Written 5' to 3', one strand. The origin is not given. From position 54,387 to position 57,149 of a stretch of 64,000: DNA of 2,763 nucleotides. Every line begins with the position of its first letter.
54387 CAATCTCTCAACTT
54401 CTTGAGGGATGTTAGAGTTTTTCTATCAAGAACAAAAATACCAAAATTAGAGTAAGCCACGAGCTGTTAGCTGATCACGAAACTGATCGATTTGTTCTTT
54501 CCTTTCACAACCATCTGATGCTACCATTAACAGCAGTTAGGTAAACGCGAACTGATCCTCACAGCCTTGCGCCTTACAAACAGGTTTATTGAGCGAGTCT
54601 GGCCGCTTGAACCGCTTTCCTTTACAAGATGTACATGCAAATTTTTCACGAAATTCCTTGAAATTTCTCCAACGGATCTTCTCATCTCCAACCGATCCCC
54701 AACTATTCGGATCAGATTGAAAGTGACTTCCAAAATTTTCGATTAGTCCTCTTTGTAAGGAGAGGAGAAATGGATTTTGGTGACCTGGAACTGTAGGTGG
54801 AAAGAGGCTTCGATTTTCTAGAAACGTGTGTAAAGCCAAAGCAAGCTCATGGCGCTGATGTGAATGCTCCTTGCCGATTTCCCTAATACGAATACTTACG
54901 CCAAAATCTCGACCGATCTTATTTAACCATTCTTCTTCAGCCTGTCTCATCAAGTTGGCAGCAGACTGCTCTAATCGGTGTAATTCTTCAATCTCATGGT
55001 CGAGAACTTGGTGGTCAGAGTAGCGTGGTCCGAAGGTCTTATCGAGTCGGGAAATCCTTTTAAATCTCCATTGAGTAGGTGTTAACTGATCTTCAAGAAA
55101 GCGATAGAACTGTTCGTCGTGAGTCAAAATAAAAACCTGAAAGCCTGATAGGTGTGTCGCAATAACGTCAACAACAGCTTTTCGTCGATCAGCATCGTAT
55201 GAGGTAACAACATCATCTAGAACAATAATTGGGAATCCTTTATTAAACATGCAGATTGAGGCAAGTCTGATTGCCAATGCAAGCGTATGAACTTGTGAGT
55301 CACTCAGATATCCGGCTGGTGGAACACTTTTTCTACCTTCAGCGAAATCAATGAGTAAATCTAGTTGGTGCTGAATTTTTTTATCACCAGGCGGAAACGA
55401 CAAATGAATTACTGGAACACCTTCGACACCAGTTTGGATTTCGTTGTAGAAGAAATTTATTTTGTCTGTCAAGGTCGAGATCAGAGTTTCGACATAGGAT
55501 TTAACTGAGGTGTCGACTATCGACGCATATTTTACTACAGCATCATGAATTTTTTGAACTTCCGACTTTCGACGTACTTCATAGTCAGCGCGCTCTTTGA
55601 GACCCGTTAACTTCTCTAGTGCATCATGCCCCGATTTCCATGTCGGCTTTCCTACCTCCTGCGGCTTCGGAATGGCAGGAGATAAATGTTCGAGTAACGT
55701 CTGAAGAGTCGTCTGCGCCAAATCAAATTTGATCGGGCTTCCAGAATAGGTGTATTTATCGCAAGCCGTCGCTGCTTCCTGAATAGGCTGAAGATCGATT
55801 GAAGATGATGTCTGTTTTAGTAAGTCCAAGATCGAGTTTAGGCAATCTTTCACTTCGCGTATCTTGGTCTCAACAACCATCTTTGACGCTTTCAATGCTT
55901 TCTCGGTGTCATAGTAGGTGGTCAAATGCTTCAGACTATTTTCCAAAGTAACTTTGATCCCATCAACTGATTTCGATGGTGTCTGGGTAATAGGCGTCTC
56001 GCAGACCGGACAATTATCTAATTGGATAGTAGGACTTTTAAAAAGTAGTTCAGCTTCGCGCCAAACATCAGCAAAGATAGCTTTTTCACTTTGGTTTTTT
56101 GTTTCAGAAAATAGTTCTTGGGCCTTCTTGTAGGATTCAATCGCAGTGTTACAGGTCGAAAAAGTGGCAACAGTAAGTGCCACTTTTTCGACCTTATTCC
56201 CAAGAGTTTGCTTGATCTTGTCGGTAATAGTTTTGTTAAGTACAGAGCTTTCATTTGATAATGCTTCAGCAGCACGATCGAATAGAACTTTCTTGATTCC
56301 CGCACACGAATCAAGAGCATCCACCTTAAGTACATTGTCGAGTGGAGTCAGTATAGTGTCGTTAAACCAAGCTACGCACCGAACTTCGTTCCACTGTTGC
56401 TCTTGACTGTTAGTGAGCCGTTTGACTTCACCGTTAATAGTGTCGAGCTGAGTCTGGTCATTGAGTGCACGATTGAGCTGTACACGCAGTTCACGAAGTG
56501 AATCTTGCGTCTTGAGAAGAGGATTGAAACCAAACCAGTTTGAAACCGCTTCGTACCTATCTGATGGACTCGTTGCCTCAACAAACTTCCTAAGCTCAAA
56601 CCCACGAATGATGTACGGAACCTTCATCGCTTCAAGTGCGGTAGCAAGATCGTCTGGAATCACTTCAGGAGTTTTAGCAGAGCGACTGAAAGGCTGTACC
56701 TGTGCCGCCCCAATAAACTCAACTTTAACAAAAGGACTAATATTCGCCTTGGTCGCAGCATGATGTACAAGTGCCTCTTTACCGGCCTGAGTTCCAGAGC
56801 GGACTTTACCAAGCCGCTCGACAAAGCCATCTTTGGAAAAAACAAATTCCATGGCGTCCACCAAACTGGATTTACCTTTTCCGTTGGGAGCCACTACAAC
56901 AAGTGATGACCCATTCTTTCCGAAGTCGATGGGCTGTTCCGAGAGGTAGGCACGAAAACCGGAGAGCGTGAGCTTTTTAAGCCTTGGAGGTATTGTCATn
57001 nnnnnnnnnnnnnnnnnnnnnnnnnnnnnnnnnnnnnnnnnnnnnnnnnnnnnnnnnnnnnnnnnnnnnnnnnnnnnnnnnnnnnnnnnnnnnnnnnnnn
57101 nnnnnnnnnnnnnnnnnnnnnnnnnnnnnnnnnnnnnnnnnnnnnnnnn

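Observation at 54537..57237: Orphan Rad50/SbcC-like zinc-hook ATPase with novel Cys-rich C-terminal domain, coupled to a small acidic protein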

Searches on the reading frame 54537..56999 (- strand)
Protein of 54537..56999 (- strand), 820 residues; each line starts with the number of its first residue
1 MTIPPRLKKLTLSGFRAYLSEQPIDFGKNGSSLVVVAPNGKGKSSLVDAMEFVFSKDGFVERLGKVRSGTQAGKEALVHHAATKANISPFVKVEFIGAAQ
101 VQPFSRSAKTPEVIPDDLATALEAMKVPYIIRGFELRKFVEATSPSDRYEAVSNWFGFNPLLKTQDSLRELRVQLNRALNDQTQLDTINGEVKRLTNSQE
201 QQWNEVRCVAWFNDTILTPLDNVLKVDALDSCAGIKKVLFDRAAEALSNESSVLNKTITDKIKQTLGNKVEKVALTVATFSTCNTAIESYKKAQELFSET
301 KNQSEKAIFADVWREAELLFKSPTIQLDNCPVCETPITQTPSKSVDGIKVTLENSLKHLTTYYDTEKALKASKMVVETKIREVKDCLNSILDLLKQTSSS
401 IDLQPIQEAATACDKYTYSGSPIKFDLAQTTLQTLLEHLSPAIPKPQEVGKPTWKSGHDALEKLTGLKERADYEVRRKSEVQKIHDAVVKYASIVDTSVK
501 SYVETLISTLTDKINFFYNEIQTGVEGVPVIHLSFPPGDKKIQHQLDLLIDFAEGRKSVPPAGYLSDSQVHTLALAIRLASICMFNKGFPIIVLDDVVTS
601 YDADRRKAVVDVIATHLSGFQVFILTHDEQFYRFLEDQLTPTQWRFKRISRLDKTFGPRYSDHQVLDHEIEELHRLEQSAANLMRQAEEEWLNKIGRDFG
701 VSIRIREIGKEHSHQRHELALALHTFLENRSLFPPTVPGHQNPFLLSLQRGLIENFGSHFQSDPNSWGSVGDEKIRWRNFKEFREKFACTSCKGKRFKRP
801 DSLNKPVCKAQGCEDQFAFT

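Call 3: search_protein_families(library=pfam, proteins=[window:54537-56999:-], max_evalue=1)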
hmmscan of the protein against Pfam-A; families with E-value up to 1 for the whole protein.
window:54537-56999:- (820 aa): 8 families
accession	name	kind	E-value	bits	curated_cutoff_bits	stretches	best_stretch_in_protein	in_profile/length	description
PF02463.25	SMC_N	-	1.1e-16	61.4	40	2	7-57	2-51/220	RecF/RecN/SMC N terminal domain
PF13476.12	AAA_23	-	3.6e-08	34.7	27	1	9-168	1-87/201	AAA domain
PF13175.12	AAA_15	-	3.7e-05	24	32.1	1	7-305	3-151/374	AAA ATPase domain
PF13166.12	AAA_13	-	0.00014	21.2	36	1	590-641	528-583/713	AAA domain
PF13304.12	AAA_21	-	0.00023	21.7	27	1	539-628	218-299/304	AAA domain, putative AbiEii toxin, Type IV TA system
PF13555.12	AAA_29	-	0.00037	20.6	27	1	19-55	13-47/61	P-loop containing region of AAA domain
PF06881.16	Elongin_A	-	0.057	14.4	29.8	1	669-702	20-53/105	RNA polymerase II transcription factor SIII (Elongin) subunit A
PF20380.3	DUF6675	-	0.098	12.2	27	1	253-304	138-187/254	Family of unknown function (DUF6675)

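Call 4: search_protein_families(library=padloc, proteins=[window:54537-56999:-], max_evalue=1)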
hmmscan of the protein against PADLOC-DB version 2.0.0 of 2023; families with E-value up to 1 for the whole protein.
window:54537-56999:- (820 aa): 39 families (the best 25 are shown)
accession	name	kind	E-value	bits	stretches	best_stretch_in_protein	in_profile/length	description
PDLC03859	LmuB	-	3.3e-29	100.5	2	139-637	164-594/611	-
PDLC03865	LmuB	-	5.8e-23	79.1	2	7-304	3-326/1007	-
PDLC04135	mad3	-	1.2e-17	62.6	2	458-637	161-332/374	mads_3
PDLC03861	LmuB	-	4.4e-12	42.8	2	5-67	208-266/1213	-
PDLC00310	PtuA1|PtuA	-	8.8e-08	29.6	1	6-77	2-68/443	AAA ATPase domain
PDLC02979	AriA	-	1.9e-07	29.2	1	7-410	3-246/373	-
PDLC04891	PDC-S06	-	1.9e-07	27.9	1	323-657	375-716/858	-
PDLC04895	PDC-S06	-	1.2e-06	25.3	1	566-640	563-642/784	-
PDLC00278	PtuA1|PtuA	-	2.7e-06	24.9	1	6-94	2-86/436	AAA ATPase domain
PDLC03863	LmuB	-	5.5e-06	23.4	1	183-409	213-406/610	-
PDLC02730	PbeC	-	3.8e-05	20.6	1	6-54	2-52/651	PbeC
PDLC02980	AriA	-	4e-05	21.7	2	34-66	3-35/304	-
PDLC02741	PbeC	-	4e-05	20.3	1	7-98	3-90/644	PbeC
PDLC00271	PtuA1|PtuA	-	4.9e-05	21.1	1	6-91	2-82/421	AAA ATPase domain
PDLC02335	AbiLi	-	5e-05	20.5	1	7-53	50-99/326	AbiLi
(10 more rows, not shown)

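Call 5: search_protein_families(library=ncbifam, proteins=[window:54537-56999:-], max_evalue=1)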
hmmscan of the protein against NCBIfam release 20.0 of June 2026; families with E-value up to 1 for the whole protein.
window:54537-56999:- (820 aa): 21 families
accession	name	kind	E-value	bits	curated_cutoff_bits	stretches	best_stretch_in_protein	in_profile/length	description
TIGR00611.2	recf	equivalog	1.1e-11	44.5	172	2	560-626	270-338/339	DNA replication/repair protein RecF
NF045487.1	ASRP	equivalog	1.2e-11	44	300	1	34-617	18-583/593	archaea-specific SMC-related protein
NF003034.1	PRK03918.1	equivalog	7.1e-07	27.6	700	2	563-630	787-855/878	DNA double-strand break repair ATPase Rad50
NF053563.1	Rkd4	equivalog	3.6e-06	25.4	860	2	6-53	2-46/747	arcadin-4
TIGR02168.1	SMC_prok_B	equivalog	5.1e-05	21.2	567.35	1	6-54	1-47/1181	chromosome segregation protein SMC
TIGR00618.1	sbcc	subfamily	0.0002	19.4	478.5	1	8-50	4-47/1043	exonuclease subunit SbcC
NF010680.0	PRK14079.1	equivalog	0.00042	19.4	386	1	560-613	259-315/349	recombination protein F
NF041034.1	Rad50_Sulf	equivalog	0.0022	15.9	1000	1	23-54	16-47/872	DNA double-strand break repair ATPase Rad50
NF040873.1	AztA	equivalog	0.0031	17.1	220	0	29-54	17-42/191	zinc ABC transporter ATP-binding protein AztA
TIGR02169.1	SMC_prok_A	equivalog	0.0034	15.1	729.4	1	7-54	2-47/1165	chromosome segregation protein SMC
NF041760.1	PtuA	equivalog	0.0042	16.1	500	1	6-55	51-97/524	retron Ec78 anti-phage system effector ATPase PtuA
NF000169.2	ABCF_Sal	exception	0.0061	15.3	725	1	578-658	439-513/542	Sal family ABC-F type ribosomal protection protein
NF041752.4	sbcc_Bac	equivalog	0.0071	14.2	1420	1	9-62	5-58/1130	exonuclease subunit SbcC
TIGR01189.1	ccmA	equivalog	0.012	15.3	131.6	0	29-90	25-91/198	heme ABC exporter ATP-binding protein CcmA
TIGR02857.1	CydD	equivalog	0.012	14.6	435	1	565-634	459-522/529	thiol reductant ABC exporter subunit CydD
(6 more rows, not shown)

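Call 6: find_homologous_proteins(query=window:54537-56999:-, max_evalue=0.001)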
Query window:54537-56999:- (820 aa): 22 proteins with E <= 0.001 among 8000 candidates.
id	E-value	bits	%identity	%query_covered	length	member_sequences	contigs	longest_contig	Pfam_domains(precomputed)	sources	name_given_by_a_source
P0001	0.0e+0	1864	100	100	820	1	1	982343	PF13175.13,PF13476.13,PF02463.26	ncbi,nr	ncbi:MAG: AAA family ATPase [Xanthomonadaceae bacterium]|nr:AAA family ATPase [Xanthomonadaceae bact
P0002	0.0e+0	1417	74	100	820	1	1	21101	PF13476.13,PF02463.26,PF13304.13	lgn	-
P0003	0.0e+0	1349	74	96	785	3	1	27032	PF02463.26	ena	-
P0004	0.0e+0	1016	56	100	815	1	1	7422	PF13175.13,PF13476.13,PF02463.26,PF13304.13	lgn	-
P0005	3.0e-287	973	53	100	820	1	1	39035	PF13476.13,PF02463.26,PF13304.13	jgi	jgi:ABC-type lipoprotein export system ATPase subunit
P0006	3.9e-219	748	45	100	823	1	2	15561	PF13476.13,PF02463.26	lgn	-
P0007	2.2e-217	742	44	99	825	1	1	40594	PF13476.13,PF02463.26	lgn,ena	-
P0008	1.4e-205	703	43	99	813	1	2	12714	PF13476.13,PF02463.26,PF13304.13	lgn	-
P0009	1.3e-164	568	39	100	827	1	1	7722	PF13476.13,PF02463.26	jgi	jgi:recombinational DNA repair ATPase RecF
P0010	4.5e-163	563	37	99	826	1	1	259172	PF13476.13,PF02463.26,PF13304.13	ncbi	-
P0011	7.4e-152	526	36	100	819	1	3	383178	PF02463.26,PF13304.13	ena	-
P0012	6.6e-151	522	37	99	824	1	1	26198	PF13476.13,PF02463.26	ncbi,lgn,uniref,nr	ncbi:AAA family ATPase [Mesorhizobium sp. B1-1-7]|uniref:AAA family ATPase n=1 Tax=Mesorhizobium sp.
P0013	2.1e-150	521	37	100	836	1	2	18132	PF13476.13,PF02463.26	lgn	-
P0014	2.2e-124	435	33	100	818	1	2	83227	PF02463.26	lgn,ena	-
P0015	8.8e-71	257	27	98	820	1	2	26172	PF02463.26,PF13304.13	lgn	-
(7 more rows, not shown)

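Call 7: search_protein_families(library=phrogs, proteins=[window:54537-56999:-], max_evalue=1)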
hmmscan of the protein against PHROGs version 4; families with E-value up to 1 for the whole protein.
window:54537-56999:- (820 aa): 6 families
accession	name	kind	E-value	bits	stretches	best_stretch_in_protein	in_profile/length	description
phrog_77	-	DNA, RNA and nucleotide metabolism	4e-11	43.2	3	7-55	298-345/967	SbcC-like subunit of palindrome specific endonuclease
phrog_7507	-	unknown function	0.0095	16.3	1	7-57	4-51/483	-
phrog_19212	-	unknown function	0.06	12.9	1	6-54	2-49/550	-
phrog_167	-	tail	0.24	10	1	124-519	749-902/1555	tail length tape measure protein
phrog_5098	-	unknown function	0.43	12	0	176-205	8-34/65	-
phrog_694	-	tail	0.94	8.6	0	235-308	354-429/851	baseplate hub and tail lysozyme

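Call 8: find_encoding_contigs(protein=P0010, flank=8000, max_places=3)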
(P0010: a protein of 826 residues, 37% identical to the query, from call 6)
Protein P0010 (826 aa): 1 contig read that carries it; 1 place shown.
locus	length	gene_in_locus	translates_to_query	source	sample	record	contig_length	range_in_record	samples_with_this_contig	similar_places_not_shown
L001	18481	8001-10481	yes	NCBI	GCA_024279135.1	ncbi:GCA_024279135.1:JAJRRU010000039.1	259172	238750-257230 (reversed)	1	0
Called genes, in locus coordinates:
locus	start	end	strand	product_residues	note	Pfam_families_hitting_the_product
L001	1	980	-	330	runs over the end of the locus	PF00989:PAS (faint), PF13426:PAS_9, PF00196:GerE, PF08281:Sigma70_r4_2 (weak)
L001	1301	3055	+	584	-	PF20172:DUF6538, PF00589:Phage_integrase (weak)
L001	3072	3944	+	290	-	-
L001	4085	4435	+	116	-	-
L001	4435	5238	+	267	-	-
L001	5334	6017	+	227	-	PF00239:Resolvase, PF20552:HTH_62 (faint)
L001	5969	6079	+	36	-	-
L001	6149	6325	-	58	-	-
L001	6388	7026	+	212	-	-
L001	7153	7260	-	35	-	-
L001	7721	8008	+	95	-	-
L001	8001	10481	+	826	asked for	PF02463:SMC_N (weak), PF13476:AAA_23, PF13304:AAA_21 (faint), PF02463:SMC_N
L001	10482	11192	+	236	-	PF11523:DUF3223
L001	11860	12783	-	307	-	PF00288:GHMP_kinases_N, PF08544:GHMP_kinases_C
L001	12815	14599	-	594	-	PF07719:TPR_2 (faint), PF13424:TPR_12 (faint), PF24575:TPR_Slam (faint), PF14559:TPR_19 (weak), PF09976:TPR_21 (weak), PF23914:TPR_CcmH_CycH (weak), PF00515:TPR_1 (weak), PF13414:TPR_11 (weak), +10 more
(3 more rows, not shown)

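Call 9: find_encoding_contigs(protein=P0011, flank=8000, max_places=3)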
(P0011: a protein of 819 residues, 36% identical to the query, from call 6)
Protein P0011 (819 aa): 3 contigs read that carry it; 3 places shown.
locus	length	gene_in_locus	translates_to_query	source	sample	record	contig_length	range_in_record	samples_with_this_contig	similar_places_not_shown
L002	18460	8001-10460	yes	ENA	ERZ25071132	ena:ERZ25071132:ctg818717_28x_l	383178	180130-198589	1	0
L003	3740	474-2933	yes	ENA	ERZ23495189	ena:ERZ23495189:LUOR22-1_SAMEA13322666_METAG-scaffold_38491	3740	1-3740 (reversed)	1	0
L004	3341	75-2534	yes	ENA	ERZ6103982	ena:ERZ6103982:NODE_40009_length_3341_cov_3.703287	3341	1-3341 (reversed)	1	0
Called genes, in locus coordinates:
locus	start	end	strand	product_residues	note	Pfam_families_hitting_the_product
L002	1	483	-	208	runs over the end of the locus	PF01769:MgtE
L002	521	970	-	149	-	-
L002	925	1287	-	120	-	-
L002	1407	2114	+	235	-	PF04860:Phage_portal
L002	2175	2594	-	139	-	-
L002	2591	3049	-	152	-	PF13274:SocA_Panacea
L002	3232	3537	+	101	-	-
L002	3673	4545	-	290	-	PF02629:CoA_binding, PF00549:Ligase_CoA, PF13607:Succ_CoA_lig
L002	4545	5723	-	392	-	PF02786:CPSase_L_D2 (faint), PF08442:ATP-grasp_2, PF13549:ATP-grasp_5, PF24948:Citrate_synth_N, PF00549:Ligase_CoA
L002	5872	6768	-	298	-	PF00701:DHDPS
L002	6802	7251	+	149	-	-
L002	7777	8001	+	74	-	-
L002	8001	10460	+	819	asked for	PF13304:AAA_21 (faint), PF02463:SMC_N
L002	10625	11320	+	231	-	PF01555:N6_N4_Mtase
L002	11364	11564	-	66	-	PF10049:DUF2283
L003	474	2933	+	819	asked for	PF13304:AAA_21 (faint), PF02463:SMC_N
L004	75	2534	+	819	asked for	PF13304:AAA_21 (faint), PF02463:SMC_N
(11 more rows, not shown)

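Call 10: find_encoding_contigs(protein=P0012, flank=8000, max_places=3)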
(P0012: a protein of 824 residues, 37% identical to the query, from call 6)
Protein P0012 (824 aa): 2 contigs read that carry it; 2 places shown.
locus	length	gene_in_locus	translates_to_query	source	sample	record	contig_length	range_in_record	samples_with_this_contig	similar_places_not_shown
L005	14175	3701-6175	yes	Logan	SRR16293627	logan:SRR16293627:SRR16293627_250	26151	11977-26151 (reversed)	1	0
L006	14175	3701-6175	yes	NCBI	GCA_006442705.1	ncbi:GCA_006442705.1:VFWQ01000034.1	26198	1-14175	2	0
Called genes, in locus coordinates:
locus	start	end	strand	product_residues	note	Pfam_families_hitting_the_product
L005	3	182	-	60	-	?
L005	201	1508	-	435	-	-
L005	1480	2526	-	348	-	-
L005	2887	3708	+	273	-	-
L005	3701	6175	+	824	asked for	PF02463:SMC_N (weak), PF13476:AAA_23 (weak), PF02463:SMC_N (weak)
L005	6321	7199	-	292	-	PF18742:DpnII-MboI (weak)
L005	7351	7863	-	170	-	-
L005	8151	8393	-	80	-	-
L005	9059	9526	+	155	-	PF00872:Transposase_mut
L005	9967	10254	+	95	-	PF00872:Transposase_mut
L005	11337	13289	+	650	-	PF13727:CoA_binding_3 (faint), PF00106:adh_short (weak), PF01073:3Beta_HSD (weak), PF01370:Epimerase, PF02719:Polysacc_synt_2, PF04321:RmlD_sub_bind, PF16363:GDP_Man_Dehyd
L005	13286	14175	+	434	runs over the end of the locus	PF13579:Glyco_trans_4_4, PF00534:Glycos_transf_1, PF13692:Glyco_trans_1_4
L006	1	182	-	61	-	?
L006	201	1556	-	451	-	-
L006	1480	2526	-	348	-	-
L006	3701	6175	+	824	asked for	PF02463:SMC_N (weak), PF13476:AAA_23 (weak), PF02463:SMC_N (weak)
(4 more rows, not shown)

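Call 11: find_encoding_contigs(protein=P0005, flank=8000, max_places=2)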
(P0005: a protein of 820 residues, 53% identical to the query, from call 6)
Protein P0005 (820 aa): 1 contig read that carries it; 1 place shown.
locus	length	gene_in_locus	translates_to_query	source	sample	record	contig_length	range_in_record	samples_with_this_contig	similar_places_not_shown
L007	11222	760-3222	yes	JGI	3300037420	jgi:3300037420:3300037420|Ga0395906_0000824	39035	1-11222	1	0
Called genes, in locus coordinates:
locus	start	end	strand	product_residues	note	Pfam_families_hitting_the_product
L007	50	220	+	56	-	-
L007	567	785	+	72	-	-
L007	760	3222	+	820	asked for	PF02463:SMC_N (weak), PF13476:AAA_23 (weak), PF13304:AAA_21 (faint), PF02463:SMC_N (weak)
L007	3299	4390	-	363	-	PF17419:MauJ (weak)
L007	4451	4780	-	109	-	PF13473:Cupredoxin_1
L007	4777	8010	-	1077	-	PF00873:ACR_tran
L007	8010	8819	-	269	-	PF19335:HMBD, PF25975:CzcB_C (weak)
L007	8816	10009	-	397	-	PF02321:OEP (faint)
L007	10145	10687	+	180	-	PF04542:Sigma70_r2, PF04545:Sigma70_r4, PF08281:Sigma70_r4_2 (weak)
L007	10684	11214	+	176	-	-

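Call 12: find_encoding_contigs(protein=P0007, flank=8000, max_places=2)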
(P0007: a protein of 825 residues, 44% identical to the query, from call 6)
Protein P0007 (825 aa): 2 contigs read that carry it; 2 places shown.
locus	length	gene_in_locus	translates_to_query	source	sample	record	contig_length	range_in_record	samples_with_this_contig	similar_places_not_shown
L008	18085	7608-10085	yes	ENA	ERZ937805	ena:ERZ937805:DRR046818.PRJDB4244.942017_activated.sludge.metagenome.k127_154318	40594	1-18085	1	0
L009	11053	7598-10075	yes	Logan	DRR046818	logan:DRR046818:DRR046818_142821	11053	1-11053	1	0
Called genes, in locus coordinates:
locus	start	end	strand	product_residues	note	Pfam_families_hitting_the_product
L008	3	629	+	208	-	?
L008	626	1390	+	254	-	PF01327:Pep_deformylase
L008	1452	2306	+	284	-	PF04072:LCM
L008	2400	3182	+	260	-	-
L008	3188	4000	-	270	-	-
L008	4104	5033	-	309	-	PF13479:AAA_24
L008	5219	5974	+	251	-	-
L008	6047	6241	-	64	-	-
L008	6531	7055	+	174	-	-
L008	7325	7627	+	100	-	-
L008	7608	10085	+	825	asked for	PF02463:SMC_N (weak), PF13476:AAA_23, PF02463:SMC_N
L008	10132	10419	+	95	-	PF02195:ParB_N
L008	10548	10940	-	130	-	-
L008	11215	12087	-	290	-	-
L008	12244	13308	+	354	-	-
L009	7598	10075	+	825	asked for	PF02463:SMC_N (weak), PF13476:AAA_23, PF02463:SMC_N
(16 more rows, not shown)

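Call 13: find_encoding_contigs(protein=P0014, flank=8000, max_places=2)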
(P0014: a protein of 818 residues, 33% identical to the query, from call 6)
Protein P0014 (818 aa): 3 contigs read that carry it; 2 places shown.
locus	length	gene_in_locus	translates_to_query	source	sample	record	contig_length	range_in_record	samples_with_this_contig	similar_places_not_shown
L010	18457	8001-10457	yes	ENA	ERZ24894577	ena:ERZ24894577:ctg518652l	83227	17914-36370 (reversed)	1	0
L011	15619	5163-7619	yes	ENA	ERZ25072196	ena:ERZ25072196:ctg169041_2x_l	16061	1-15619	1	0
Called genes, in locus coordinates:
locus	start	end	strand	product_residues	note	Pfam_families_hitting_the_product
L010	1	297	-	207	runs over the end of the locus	-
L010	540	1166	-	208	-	PF01609:DDE_Tnp_1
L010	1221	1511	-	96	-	-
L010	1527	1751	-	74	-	-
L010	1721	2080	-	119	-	-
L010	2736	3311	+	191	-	PF03683:UPF0175 (weak)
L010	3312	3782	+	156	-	PF11848:DUF3368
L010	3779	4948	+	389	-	-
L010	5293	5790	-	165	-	-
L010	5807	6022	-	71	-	PF18929:DUF5678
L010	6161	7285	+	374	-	PF00665:rve (weak), PF13610:DDE_Tnp_IS240 (weak)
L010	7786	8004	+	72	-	-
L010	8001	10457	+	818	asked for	PF02463:SMC_N (weak)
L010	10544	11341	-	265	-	PF01936:NYN, PF12872:OST-HTH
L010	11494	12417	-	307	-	PF00805:Pentapeptide (weak), PF13576:Pentapeptide_3 (faint), PF13599:Pentapeptide_4 (faint), PF25296:Decapeptide (faint), PF00805:Pentapeptide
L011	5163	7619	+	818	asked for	PF02463:SMC_N (weak)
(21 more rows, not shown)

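Call 14: find_encoding_contigs(protein=P0015, flank=8000, max_places=2)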
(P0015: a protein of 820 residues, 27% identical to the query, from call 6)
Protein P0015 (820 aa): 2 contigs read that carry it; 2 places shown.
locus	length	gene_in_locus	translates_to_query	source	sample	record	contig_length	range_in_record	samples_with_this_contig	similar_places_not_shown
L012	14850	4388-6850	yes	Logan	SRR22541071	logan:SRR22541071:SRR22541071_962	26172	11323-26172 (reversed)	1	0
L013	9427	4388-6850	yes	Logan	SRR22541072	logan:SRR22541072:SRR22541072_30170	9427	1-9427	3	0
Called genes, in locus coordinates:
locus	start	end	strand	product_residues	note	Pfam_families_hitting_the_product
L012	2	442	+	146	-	?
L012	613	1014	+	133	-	PF01478:Peptidase_A24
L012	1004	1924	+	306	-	-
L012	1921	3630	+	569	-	-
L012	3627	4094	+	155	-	-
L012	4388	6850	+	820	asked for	PF02463:SMC_N, PF13304:AAA_21 (faint)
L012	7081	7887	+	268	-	PF03796:DnaB_C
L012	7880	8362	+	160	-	-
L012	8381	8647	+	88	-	-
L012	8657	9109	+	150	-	-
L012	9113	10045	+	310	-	-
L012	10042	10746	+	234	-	PF01551:Peptidase_M23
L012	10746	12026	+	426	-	-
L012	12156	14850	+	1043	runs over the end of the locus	PF13676:TIR_2, PF05729:NACHT, PF03781:FGE-sulfatase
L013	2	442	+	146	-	?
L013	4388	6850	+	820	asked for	PF02463:SMC_N, PF13304:AAA_21 (faint)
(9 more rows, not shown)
